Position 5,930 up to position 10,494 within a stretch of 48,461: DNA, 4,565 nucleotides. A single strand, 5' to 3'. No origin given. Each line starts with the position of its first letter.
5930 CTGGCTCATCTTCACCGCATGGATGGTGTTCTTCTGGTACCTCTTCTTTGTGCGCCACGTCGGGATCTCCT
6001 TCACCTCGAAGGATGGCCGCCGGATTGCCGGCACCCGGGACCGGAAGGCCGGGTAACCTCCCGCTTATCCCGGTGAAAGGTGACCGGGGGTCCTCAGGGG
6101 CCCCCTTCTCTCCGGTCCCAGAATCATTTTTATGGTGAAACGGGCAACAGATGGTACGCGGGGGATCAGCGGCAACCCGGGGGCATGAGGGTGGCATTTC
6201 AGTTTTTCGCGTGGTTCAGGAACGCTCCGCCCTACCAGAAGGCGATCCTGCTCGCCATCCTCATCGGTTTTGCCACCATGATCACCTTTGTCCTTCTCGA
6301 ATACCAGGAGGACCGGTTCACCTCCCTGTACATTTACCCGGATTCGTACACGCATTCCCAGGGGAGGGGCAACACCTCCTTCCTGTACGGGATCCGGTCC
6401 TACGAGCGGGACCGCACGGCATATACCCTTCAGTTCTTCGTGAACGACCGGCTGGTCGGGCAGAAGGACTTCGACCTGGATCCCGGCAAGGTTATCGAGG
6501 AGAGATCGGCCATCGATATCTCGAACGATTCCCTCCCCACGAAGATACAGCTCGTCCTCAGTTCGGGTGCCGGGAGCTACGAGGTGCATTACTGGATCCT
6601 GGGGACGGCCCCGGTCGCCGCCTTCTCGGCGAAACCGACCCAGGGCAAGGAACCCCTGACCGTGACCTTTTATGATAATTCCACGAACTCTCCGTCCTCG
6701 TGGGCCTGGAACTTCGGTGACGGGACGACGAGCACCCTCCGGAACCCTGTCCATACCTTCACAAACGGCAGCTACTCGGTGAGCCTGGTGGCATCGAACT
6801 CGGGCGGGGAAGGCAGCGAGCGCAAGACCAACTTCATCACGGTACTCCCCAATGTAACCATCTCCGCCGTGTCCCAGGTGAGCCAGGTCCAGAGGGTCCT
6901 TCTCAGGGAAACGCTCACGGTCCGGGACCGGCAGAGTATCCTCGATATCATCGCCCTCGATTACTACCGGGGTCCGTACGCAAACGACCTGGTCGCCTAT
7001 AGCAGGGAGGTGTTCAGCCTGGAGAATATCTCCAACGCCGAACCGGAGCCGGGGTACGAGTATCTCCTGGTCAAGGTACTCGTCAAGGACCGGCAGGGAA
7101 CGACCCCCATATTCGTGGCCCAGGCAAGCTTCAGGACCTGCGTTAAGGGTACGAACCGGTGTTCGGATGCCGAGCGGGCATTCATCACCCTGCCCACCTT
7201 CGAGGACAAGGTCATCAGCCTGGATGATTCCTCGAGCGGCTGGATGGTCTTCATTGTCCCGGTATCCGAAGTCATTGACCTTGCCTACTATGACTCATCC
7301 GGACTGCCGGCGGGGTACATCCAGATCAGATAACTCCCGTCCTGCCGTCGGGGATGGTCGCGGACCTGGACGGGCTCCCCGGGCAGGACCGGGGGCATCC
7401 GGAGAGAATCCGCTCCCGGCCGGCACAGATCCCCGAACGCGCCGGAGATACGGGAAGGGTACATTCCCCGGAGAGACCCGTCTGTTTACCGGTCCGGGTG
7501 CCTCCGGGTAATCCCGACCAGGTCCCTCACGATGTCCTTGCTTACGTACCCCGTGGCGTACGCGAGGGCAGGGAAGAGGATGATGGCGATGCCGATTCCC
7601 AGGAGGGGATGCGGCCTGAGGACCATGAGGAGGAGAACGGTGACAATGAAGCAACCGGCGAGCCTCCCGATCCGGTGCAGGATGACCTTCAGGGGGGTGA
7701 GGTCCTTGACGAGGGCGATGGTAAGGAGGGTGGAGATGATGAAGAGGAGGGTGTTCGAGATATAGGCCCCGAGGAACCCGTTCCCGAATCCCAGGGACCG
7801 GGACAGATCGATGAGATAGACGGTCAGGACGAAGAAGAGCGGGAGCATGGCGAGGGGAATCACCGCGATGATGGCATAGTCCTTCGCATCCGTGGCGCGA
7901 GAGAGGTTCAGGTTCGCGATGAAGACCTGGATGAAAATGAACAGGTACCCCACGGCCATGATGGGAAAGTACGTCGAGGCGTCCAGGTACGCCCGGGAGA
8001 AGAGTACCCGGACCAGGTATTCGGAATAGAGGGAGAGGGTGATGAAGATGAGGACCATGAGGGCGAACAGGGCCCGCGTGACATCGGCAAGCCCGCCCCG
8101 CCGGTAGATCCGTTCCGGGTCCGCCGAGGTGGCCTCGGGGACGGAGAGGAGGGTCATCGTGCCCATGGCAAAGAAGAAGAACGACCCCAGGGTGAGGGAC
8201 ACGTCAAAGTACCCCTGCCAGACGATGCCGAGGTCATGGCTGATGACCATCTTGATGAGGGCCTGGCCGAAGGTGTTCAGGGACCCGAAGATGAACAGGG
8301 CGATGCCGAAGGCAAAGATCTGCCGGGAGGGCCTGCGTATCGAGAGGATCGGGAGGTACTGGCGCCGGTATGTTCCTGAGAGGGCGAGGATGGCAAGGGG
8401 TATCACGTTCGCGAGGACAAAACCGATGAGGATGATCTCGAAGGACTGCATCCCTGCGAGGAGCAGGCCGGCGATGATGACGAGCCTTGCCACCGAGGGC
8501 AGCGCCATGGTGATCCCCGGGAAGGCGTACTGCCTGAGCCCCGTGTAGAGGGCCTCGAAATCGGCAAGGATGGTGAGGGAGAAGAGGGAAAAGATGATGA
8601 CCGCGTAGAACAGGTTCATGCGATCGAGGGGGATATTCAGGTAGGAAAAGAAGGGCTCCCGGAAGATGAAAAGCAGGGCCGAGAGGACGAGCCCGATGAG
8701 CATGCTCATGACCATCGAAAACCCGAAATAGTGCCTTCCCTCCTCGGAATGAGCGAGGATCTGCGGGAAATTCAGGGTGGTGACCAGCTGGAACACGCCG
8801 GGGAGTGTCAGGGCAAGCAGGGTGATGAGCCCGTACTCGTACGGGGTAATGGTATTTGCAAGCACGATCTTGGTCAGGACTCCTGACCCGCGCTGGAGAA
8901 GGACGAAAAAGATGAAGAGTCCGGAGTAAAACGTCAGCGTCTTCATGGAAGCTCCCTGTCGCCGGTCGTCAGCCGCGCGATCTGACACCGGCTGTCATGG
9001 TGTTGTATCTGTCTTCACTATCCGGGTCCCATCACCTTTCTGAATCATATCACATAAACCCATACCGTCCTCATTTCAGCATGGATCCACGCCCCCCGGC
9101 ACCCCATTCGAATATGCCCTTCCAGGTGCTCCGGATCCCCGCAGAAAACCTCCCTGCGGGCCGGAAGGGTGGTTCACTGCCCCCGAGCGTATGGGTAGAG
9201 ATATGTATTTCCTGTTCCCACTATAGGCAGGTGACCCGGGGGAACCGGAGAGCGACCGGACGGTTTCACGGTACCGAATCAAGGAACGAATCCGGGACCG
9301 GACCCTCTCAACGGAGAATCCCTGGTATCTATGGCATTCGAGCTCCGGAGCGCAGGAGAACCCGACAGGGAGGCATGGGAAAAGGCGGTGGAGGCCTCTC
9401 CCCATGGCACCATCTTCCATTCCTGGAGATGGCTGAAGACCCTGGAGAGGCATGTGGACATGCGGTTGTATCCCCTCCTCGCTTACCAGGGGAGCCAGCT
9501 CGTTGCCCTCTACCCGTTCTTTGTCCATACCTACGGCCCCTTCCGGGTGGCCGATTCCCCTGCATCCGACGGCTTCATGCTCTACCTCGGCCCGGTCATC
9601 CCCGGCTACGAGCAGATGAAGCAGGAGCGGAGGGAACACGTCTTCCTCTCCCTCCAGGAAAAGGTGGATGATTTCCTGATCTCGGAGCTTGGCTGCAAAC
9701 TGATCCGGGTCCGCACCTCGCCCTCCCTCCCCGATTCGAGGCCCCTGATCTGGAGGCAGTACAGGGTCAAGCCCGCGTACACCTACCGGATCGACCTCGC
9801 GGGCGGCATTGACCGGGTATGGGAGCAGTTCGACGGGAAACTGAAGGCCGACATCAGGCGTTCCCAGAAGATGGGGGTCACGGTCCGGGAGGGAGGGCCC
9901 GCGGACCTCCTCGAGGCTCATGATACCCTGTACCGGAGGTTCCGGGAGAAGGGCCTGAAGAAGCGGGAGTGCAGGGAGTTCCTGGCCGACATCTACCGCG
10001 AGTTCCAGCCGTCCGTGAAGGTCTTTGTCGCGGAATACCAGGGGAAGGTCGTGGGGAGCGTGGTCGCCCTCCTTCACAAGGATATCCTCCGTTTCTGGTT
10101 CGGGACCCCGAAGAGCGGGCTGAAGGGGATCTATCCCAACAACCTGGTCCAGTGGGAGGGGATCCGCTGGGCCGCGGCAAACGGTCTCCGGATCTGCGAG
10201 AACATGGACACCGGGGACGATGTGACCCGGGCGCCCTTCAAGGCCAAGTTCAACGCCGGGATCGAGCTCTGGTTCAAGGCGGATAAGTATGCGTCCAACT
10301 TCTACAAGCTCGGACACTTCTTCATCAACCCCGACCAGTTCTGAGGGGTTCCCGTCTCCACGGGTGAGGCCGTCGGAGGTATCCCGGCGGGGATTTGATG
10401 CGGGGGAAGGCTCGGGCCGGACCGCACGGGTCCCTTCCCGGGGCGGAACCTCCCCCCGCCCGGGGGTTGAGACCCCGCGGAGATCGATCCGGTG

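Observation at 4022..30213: Archaeal counterpart of the bacterial exosortase/PEP-CTERM EPS locus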

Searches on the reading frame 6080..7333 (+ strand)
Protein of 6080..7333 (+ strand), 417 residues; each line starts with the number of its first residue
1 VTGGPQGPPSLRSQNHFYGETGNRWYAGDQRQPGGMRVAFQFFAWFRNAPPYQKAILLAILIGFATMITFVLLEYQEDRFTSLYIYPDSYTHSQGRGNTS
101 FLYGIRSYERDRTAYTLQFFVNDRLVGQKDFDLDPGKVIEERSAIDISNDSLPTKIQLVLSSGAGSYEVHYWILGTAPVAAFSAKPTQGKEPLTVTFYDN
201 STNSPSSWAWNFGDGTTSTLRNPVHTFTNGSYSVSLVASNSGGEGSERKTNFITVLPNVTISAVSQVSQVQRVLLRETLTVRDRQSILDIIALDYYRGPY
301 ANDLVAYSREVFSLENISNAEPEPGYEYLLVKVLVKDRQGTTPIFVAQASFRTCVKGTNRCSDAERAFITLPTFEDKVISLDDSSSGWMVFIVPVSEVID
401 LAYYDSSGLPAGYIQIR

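Call 5: search_protein_families(library=ncbifam, proteins=[window:6080-7333:+], max_evalue=0.01)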
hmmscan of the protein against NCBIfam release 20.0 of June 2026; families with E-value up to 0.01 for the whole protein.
window:6080-7333:+ (417 aa): 0 families

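Call 7: search_protein_families(library=pfam, proteins=[window:6080-7333:+], max_evalue=0.01)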
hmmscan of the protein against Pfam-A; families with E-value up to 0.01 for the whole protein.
window:6080-7333:+ (417 aa): 3 families
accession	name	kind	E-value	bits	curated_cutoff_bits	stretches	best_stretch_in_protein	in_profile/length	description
PF18911.6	PKD_4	-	1.1e-14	54.7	27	1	177-255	3-85/85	PKD domain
PF00801.26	PKD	-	2.3e-08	34.3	23.5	1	182-246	4-73/80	PKD domain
PF11611.13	DUF4352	-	0.00034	21.3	25.9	1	319-403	28-112/122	Domain of unknown function (DUF4352)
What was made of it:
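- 6080..7333 (+): Single-pass membrane protein. Its N-terminal domain (about residues 37-175) resembles the C-terminal half of DUF1616, followed by PKD and DUF4352. The N-terminal domain is a conserved archaeosortase neighbour. Pfam PKD_4 54.7 bits (call 7).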

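Call 59: search_protein_families(library=ncbifam, proteins=[window:6080-7333:+], max_evalue=10)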
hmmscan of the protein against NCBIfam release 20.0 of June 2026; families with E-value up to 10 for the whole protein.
window:6080-7333:+ (417 aa): 1 family
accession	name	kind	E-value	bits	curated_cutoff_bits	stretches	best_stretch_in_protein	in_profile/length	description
TIGR00864.1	PCC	subfamily_domain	0.032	10.5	1861.4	1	197-258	1417-1477/2700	polycystin cation channel protein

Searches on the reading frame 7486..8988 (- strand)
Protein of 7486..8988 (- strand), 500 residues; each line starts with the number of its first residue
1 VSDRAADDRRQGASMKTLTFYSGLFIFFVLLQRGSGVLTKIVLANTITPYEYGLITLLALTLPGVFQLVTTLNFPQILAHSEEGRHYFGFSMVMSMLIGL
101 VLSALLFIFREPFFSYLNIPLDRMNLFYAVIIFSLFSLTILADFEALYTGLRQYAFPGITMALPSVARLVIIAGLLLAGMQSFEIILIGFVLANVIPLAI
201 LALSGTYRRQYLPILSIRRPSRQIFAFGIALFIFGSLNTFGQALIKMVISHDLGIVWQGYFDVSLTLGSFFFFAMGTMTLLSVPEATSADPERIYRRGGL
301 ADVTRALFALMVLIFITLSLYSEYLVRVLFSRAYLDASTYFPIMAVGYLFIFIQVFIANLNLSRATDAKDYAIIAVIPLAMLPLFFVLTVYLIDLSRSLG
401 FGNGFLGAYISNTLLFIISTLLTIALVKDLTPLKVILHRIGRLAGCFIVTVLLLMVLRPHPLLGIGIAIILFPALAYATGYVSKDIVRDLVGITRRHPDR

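Call 5: search_protein_families(library=ncbifam, proteins=[window:7486-8988:-], max_evalue=0.01)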
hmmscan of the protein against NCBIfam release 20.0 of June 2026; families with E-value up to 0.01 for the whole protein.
window:7486-8988:- (500 aa): 0 families

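Call 7: search_protein_families(library=pfam, proteins=[window:7486-8988:-], max_evalue=0.01)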
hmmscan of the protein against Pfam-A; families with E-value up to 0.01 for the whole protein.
window:7486-8988:- (500 aa): 1 family
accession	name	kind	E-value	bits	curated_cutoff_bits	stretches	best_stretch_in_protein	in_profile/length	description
PF01943.22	Polysacc_synt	-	7.6e-07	29.3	28.2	1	29-261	12-244/274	Polysaccharide biosynthesis protein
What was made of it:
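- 7486..8988 (-): Wzx-like (MOP/Polysacc_synt) flippase with 13 TM segments. PF01943 29.3 bits against 28.2 (call 7).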

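Call 59: search_protein_families(library=ncbifam, proteins=[window:7486-8988:-], max_evalue=10)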
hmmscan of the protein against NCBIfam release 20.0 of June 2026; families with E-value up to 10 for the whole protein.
window:7486-8988:- (500 aa): 1 family
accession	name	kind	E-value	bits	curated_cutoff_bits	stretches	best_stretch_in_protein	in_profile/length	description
NF002355.0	PRK01318.2-2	equivalog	0.083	11.3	891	1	8-48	546-586/602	membrane protein insertase YidC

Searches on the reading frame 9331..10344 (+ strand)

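Call 5: search_protein_families(library=ncbifam, proteins=[window:9331-10344:+], max_evalue=0.01)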
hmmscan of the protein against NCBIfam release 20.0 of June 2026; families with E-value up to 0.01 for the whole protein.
window:9331-10344:+ (337 aa): 2 families
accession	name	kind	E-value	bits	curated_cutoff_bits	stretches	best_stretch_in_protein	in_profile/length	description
TIGR03019.1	pepcterm_femAB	equivalog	1e-13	51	260.35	1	15-291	2-258/330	FemAB family XrtA/PEP-CTERM system-associated protein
NF047883.1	UAcmpLyAlTFemX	equivalog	0.00013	21.4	500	1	163-287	163-288/337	UDP-N-acetylmuramoylpentapeptide-lysine N(6)-alanyltransferase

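Call 7: search_protein_families(library=pfam, proteins=[window:9331-10344:+], max_evalue=0.01)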
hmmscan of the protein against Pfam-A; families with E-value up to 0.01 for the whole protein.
window:9331-10344:+ (337 aa): 2 families
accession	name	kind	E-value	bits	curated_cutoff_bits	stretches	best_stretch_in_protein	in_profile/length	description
PF13480.13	Acetyltransf_6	-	1.4e-12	48.4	22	1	170-290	6-133/143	Acetyltransferase (GNAT) domain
PF02388.22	FemAB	-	9.2e-07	28.5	24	1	146-235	148-237/406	FemAB family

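Call 59: search_protein_families(library=ncbifam, proteins=[window:9331-10344:+], max_evalue=10)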
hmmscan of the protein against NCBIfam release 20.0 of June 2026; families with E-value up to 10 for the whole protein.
window:9331-10344:+ (337 aa): 2 families
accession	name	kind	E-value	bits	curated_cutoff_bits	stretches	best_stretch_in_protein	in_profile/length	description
TIGR03019.1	pepcterm_femAB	equivalog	1e-13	51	260.35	1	15-291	2-258/330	FemAB family XrtA/PEP-CTERM system-associated protein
NF047883.1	UAcmpLyAlTFemX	equivalog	0.00013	21.4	500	1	163-287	163-288/337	UDP-N-acetylmuramoylpentapeptide-lysine N(6)-alanyltransferase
